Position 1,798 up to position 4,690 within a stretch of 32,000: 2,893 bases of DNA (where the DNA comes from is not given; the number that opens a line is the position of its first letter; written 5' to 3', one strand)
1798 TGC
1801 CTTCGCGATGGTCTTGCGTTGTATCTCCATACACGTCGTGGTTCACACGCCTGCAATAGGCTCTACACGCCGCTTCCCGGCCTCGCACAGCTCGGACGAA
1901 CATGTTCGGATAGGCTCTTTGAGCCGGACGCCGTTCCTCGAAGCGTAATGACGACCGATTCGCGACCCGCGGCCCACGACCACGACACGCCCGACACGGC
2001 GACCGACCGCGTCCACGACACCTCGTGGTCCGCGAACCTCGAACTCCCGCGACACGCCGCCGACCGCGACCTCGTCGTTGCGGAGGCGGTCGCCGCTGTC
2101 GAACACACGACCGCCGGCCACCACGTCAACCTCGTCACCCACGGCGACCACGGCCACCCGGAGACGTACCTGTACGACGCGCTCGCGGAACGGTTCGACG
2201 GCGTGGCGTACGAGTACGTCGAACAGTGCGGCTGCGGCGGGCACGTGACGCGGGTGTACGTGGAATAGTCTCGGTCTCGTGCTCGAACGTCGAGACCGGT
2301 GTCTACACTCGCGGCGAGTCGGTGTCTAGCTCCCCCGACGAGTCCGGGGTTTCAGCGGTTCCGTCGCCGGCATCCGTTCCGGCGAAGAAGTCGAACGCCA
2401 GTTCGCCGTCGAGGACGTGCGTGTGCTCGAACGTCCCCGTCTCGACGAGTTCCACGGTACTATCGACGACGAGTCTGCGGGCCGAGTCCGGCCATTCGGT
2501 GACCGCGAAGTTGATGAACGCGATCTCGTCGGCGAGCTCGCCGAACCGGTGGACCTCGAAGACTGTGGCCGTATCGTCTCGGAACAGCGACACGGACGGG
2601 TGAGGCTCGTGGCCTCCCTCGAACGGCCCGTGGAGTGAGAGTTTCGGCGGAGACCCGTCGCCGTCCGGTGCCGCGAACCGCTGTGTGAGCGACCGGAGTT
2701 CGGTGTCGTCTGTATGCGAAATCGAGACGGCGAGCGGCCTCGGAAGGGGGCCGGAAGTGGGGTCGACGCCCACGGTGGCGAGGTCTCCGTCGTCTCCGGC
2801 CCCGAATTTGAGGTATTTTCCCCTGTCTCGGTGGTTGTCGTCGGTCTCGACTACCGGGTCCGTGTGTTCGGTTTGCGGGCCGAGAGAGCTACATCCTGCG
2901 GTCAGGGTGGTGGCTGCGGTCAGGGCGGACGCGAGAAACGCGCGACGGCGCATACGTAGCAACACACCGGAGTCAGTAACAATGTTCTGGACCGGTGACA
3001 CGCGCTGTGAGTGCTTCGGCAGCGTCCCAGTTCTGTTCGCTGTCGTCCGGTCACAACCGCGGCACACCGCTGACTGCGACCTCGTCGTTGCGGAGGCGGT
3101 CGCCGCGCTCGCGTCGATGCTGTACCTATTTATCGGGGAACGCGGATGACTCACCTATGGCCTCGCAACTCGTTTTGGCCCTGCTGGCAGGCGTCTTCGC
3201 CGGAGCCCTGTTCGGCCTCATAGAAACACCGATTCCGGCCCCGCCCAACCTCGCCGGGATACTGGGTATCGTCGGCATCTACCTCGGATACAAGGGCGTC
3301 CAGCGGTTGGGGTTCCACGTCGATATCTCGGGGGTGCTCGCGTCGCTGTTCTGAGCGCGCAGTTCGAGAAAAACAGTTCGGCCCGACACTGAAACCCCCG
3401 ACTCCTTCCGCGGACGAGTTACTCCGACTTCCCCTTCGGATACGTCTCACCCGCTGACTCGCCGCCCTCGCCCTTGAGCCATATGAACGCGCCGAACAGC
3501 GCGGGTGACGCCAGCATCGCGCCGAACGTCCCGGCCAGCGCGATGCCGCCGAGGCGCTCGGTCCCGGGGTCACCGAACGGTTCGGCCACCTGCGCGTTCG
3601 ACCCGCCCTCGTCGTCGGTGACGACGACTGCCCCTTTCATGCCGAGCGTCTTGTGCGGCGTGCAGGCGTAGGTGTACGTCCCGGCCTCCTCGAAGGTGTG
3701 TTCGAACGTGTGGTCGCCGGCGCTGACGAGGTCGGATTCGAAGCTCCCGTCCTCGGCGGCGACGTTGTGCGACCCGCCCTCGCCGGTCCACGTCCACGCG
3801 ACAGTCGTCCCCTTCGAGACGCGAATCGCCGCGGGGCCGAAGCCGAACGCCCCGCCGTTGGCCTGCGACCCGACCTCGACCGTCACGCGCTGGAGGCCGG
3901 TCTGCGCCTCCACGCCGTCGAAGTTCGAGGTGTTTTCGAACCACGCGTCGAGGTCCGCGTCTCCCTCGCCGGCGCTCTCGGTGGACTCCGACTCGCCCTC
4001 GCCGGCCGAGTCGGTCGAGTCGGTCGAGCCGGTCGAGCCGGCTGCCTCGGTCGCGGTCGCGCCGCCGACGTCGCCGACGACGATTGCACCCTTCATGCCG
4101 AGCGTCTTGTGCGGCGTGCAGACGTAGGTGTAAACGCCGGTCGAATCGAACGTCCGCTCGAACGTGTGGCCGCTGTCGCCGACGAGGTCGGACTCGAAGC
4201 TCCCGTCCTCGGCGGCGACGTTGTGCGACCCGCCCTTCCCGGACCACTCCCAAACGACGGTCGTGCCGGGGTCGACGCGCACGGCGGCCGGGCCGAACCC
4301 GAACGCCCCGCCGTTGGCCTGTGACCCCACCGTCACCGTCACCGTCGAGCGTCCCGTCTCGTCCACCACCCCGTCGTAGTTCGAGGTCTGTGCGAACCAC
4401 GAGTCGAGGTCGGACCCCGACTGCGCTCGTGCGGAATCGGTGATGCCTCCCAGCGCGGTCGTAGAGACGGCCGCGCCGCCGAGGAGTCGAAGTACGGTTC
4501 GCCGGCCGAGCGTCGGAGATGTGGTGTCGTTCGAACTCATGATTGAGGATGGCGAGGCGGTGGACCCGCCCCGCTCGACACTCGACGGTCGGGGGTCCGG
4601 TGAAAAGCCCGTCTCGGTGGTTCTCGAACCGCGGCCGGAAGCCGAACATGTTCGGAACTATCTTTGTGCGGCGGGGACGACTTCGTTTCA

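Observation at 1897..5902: Perfect palindrome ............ occurs three times, once in each divergent promoter region of the NO-reductase / copper-protein island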

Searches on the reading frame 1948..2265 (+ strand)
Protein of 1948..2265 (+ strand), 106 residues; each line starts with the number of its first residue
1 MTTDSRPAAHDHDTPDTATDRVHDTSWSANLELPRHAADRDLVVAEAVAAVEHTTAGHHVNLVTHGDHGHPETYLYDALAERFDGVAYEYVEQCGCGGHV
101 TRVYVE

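Call 6: search_protein_families(library=pfam, proteins=[window:1948-2265:+], max_evalue=0.01)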
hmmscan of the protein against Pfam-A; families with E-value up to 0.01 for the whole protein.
window:1948-2265:+ (106 aa): 2 families
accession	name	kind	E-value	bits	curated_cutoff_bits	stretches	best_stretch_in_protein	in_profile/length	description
PF20944.2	StcE_b-sandwich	-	0.00065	20.1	27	1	22-54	8-40/75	Metalloprotease StcE, beta-sandwich domain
PF15770.10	DUF4699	-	0.0087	15.8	27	1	29-61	275-307/310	Domain of unknown function (DUF4699)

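Call 7: search_protein_families(library=ncbifam, proteins=[window:1948-2265:+], max_evalue=0.001)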
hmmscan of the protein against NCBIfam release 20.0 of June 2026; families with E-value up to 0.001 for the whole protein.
window:1948-2265:+ (106 aa): 1 family
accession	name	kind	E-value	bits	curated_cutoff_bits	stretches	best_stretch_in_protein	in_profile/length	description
TIGR03995.2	target_X_rSAM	equivalog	6.1e-40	135.5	70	1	24-105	1-83/83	CGCGG family putative rSAM-modified RiPP protein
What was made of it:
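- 1948..2268 (+): CGCGG-family putative radical-SAM-modified RiPP precursor (106 aa). NCBIfam TIGR03995, 6e-40, above the cut-off (call 7).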

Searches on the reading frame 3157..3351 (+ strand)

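Call 6: search_protein_families(library=pfam, proteins=[window:3157-3351:+], max_evalue=0.01)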
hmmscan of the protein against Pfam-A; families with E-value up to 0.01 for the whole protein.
window:3157-3351:+ (65 aa): 1 family
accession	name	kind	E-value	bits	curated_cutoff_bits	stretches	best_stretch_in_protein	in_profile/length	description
PF07235.16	DUF1427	-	0.001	19.4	27.1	1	6-45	4-42/84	Protein of unknown function (DUF1427)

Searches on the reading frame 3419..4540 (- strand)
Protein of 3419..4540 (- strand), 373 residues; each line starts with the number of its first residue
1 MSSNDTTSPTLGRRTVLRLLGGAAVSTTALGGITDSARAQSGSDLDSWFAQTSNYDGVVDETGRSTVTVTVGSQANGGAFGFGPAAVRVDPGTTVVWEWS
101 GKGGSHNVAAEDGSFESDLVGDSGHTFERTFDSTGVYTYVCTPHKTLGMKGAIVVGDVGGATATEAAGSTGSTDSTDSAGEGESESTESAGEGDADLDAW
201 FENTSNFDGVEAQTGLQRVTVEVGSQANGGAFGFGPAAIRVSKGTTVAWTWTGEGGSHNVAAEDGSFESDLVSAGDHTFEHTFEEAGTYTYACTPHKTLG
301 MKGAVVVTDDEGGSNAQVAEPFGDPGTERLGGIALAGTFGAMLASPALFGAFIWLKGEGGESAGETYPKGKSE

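Call 6: search_protein_families(library=pfam, proteins=[window:3419-4540:-], max_evalue=0.01)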
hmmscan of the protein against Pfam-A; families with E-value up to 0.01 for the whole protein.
window:3419-4540:- (373 aa): 2 families
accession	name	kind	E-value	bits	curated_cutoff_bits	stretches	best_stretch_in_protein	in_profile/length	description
PF00127.26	Copper-bind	-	9.2e-35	119.5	21.2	2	223-307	3-98/99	Copper binding proteins, plastocyanin/azurin family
PF13473.12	Cupredoxin_1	-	4.4e-09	36.7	27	1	220-307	24-104/104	Cupredoxin-like domain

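Call 7: search_protein_families(library=ncbifam, proteins=[window:3419-4540:-], max_evalue=0.001)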
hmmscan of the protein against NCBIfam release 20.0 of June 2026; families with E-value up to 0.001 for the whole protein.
window:3419-4540:- (373 aa): 5 families
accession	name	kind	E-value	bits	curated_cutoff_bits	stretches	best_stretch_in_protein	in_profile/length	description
TIGR03102.1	halo_cynanin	subfamily_domain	1.9e-84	279.3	93.8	2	46-155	2-114/115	halocyanin domain-containing protein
TIGR02656.1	cyanin_plasto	equivalog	3.5e-28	97.9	87.85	2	221-307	3-98/99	plastocyanin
TIGR02375.1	pseudoazurin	equivalog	2e-19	69.5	109.85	2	75-159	5-90/116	pseudoazurin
TIGR02657.1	amicyanin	equivalog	1.9e-15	57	110.2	2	238-307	12-82/83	amicyanin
TIGR03095.1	rusti_cyanin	equivalog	3.7e-05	23.9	146.7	0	278-307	116-147/148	rusticyanin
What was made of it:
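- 3419..4540 (-): Di-cupredoxin halocyanin (373 aa). TIGR03102, 1.9e-84, two stretches (call 7).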
